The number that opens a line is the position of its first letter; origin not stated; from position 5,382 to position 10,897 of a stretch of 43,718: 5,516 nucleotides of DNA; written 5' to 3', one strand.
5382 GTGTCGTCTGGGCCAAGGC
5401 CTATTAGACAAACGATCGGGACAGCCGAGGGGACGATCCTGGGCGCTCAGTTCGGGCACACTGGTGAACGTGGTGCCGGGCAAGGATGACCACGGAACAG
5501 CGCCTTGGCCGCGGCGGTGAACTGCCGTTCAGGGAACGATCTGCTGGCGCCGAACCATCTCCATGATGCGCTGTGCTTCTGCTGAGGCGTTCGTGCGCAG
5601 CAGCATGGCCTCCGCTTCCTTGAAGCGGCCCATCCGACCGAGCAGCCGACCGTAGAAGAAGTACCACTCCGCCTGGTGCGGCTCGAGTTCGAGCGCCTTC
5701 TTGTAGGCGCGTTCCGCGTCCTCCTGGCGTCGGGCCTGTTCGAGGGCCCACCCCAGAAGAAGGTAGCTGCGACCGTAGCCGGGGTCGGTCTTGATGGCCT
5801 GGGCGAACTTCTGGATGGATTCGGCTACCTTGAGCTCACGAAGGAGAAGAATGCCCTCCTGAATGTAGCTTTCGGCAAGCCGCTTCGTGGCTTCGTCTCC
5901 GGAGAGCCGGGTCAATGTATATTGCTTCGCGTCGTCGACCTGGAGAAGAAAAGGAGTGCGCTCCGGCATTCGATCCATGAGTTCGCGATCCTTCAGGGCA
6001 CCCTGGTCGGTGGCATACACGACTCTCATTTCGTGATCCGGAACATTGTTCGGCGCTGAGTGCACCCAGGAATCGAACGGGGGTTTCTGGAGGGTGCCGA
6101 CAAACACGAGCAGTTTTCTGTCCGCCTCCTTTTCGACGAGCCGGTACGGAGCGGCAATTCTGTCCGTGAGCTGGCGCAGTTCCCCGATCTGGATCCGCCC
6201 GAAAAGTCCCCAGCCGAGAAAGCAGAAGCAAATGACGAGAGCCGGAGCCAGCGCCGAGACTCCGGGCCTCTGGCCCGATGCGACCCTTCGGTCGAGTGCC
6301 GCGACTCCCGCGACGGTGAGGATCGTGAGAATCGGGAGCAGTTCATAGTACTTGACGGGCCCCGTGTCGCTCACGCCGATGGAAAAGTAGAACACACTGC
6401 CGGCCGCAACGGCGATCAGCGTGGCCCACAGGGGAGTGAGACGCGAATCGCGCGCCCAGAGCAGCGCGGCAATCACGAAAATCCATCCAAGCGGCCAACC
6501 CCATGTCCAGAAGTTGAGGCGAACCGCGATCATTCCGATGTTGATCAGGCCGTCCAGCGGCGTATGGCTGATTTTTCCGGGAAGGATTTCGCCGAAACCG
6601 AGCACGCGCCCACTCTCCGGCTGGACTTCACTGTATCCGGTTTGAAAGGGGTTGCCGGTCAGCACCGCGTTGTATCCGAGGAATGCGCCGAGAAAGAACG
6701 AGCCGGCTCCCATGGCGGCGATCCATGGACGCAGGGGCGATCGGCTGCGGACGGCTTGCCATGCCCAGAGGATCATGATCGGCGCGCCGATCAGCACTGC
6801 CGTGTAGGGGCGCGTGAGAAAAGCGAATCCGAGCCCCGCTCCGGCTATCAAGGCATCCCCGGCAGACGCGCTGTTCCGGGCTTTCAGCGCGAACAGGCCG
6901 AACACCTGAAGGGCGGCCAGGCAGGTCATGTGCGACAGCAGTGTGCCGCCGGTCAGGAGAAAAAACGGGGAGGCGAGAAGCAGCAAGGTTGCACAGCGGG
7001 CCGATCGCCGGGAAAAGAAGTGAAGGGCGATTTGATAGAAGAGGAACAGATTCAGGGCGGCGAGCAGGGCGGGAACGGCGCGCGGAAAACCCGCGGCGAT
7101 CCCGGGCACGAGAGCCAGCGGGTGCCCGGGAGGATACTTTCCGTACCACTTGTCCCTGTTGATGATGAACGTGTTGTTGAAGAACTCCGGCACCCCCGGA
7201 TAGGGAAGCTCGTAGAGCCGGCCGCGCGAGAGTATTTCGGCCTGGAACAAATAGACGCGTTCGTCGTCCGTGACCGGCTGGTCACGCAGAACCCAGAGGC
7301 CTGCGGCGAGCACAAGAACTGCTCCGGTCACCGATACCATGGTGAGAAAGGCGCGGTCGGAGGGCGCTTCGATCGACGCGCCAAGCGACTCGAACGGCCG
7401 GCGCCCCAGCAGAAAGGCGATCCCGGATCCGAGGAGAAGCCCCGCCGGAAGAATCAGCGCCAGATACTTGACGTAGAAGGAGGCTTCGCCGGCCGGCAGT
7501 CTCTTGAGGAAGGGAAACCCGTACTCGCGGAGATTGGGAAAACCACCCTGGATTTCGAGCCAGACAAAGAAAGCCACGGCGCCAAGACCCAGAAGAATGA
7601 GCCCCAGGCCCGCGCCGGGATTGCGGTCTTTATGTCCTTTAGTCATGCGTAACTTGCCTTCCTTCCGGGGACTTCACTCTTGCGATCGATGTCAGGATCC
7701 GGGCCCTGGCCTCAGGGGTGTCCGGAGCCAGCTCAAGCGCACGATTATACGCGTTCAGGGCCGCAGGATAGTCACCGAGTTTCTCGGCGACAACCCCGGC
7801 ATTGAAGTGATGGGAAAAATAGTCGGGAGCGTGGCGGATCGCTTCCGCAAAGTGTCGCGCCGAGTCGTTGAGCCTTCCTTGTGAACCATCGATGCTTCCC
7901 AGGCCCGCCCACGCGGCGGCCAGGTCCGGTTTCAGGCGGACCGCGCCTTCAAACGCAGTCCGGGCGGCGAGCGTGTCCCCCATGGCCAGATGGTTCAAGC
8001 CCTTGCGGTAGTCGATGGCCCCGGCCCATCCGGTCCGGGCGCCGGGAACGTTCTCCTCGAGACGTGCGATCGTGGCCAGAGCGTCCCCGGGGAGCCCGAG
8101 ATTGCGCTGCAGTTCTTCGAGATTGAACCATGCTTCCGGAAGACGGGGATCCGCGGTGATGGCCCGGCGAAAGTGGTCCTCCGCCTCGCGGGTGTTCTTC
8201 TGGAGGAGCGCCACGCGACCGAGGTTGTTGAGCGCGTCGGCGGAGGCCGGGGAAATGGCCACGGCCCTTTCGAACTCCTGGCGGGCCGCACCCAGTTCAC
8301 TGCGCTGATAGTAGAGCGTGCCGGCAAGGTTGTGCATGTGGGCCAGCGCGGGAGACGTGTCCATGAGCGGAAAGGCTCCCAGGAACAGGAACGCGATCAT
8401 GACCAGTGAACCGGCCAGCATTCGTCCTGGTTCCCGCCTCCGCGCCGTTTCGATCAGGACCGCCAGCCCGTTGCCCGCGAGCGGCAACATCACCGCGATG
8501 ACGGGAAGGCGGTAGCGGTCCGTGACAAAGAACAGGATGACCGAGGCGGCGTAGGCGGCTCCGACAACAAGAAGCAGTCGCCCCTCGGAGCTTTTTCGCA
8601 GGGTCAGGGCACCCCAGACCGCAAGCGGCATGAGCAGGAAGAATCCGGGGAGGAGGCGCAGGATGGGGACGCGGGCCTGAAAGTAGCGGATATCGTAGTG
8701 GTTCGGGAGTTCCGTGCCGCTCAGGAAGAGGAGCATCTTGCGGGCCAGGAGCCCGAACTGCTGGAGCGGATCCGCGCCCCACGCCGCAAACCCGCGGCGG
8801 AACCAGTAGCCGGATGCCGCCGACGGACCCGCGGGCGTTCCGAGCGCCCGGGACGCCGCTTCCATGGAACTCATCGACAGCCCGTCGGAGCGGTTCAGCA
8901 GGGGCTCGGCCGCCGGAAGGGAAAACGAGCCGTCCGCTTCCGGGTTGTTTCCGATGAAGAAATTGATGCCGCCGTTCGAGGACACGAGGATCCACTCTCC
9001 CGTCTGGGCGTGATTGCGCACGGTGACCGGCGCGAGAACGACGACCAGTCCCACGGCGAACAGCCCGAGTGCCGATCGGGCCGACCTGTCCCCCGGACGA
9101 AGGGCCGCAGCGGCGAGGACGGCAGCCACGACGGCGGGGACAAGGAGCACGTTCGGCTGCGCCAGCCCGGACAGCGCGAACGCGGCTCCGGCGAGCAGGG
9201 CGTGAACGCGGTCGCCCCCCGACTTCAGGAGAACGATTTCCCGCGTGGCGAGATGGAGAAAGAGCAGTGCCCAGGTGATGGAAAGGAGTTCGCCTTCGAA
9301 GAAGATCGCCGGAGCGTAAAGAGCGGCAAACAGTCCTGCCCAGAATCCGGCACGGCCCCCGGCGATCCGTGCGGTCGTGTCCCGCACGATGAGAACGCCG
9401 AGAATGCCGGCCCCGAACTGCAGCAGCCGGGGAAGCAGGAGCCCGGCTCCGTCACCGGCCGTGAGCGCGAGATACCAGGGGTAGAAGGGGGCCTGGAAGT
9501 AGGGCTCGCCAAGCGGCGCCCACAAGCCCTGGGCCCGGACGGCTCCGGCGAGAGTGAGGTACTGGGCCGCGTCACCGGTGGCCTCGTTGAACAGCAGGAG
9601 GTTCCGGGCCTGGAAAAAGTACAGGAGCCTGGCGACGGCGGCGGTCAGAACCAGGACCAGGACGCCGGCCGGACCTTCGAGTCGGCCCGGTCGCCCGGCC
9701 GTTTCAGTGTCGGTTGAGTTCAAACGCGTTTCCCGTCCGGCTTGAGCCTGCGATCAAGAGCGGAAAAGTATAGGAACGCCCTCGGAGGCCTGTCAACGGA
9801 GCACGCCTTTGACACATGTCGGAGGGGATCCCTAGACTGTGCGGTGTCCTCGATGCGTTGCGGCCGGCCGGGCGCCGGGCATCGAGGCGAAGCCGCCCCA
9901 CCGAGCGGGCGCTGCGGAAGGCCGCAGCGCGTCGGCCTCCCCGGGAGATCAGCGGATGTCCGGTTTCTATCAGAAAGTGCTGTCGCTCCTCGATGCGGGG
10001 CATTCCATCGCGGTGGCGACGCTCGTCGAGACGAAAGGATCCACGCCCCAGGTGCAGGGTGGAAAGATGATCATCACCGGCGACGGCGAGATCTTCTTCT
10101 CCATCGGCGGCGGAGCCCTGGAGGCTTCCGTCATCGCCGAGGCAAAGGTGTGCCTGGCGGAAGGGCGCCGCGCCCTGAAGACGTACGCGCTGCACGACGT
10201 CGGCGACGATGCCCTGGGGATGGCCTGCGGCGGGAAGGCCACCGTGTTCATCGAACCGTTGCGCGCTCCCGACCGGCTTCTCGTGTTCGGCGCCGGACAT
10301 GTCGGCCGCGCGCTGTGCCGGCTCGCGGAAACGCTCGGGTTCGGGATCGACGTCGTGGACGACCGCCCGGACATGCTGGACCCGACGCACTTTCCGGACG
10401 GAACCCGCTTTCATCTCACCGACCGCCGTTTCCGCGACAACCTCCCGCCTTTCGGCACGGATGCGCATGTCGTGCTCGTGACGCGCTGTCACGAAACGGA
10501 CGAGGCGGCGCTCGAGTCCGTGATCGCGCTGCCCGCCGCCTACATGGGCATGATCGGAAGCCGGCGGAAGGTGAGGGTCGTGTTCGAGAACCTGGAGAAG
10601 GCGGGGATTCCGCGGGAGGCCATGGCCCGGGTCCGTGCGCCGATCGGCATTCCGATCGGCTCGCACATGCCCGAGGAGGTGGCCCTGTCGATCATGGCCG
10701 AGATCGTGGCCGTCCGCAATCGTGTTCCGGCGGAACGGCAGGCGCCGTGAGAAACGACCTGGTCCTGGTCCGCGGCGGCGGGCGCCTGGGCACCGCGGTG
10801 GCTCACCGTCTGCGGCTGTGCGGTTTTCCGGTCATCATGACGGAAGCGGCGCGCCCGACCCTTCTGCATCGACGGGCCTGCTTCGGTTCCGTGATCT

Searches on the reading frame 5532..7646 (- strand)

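Call 49: search_protein_families(library=pfam, proteins=[window:5532-7646:-], max_evalue=0.00001)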
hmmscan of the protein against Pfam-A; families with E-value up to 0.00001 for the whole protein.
window:5532-7646:- (705 aa): 8 families
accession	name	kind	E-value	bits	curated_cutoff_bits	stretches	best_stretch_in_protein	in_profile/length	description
PF14559.12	TPR_19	-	1.7e-09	38.3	25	1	642-688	8-54/68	Tetratricopeptide repeat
PF07719.23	TPR_2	-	4e-09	36.3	27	0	627-657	3-33/34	Tetratricopeptide repeat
PF13424.12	TPR_12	-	1.4e-07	32.1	30.1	0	616-654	34-74/77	Tetratricopeptide repeat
PF13431.12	TPR_17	-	3.2e-07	30.5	24.4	0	615-645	3-33/34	Tetratricopeptide repeat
PF13432.12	TPR_16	-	1.1e-06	29.4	32.7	1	597-657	3-63/65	Tetratricopeptide repeat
PF13231.12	PMT_2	-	1.4e-06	29.1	26.1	1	190-312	26-146/160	Dolichyl-phosphate-mannose-protein mannosyltransferase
PF00515.34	TPR_1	-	1.6e-06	28.2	27.8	0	627-657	3-33/34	Tetratricopeptide repeat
PF13181.12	TPR_8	-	3.2e-06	27.3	25.7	0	626-657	2-33/34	Tetratricopeptide repeat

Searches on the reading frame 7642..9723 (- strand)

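Call 49: search_protein_families(library=pfam, proteins=[window:7642-9723:-], max_evalue=0.00001)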
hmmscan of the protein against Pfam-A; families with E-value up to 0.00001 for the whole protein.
window:7642-9723:- (694 aa): 14 families
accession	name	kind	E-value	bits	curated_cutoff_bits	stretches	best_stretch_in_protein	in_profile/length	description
PF13414.12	TPR_11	-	2e-23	82.2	26.8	1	468-504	1-37/42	TPR repeat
PF07719.23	TPR_2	-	7.3e-23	79.2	27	1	639-668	4-33/34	Tetratricopeptide repeat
PF00515.34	TPR_1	-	2e-20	72.1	27.8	2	639-668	4-33/34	Tetratricopeptide repeat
PF13432.12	TPR_16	-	8.5e-20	71.3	32.7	2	615-668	10-63/65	Tetratricopeptide repeat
PF13181.12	TPR_8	-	3.3e-17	61.6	25.7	0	640-668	5-33/34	Tetratricopeptide repeat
PF13424.12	TPR_12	-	9e-16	58.3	30.1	2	461-525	3-75/77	Tetratricopeptide repeat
PF13428.12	TPR_14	-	3.2e-14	52.5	23.5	0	645-675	10-40/44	Tetratricopeptide repeat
PF13431.12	TPR_17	-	2.4e-13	49.6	24.4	0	484-515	2-33/34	Tetratricopeptide repeat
PF14559.12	TPR_19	-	1.8e-12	47.9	25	0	476-518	6-48/68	Tetratricopeptide repeat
PF13176.12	TPR_7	-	5e-07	29.7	27.9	0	497-529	1-35/36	Tetratricopeptide repeat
PF13371.12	TPR_9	-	9.3e-07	29.2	35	0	632-674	25-67/73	Tetratricopeptide repeat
PF13174.12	TPR_6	-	1.8e-06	28.6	26.3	0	640-669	4-33/33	Tetratricopeptide repeat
PF23914.1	TPR_CcmH_CycH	-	2.5e-06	27.9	42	0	578-669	60-154/158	Cytochrome c-type biogenesis protein H TPR domain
PF13374.12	TPR_10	-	4.9e-06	26.8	27.5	0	495-523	2-30/42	Tetratricopeptide repeat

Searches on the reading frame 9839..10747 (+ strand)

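Call 49: search_protein_families(library=pfam, proteins=[window:9839-10747:+], max_evalue=0.00001)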
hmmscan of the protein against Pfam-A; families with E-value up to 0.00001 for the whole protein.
window:9839-10747:+ (303 aa): 2 families
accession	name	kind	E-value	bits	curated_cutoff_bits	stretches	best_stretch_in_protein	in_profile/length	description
PF13478.12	XdhC_C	-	1.5e-39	135.8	29.7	1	147-289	1-125/125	XdhC Rossmann domain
PF02625.21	XdhC_CoxI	-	5.6e-19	68.3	24.3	1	51-116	2-67/68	XdhC and CoxI family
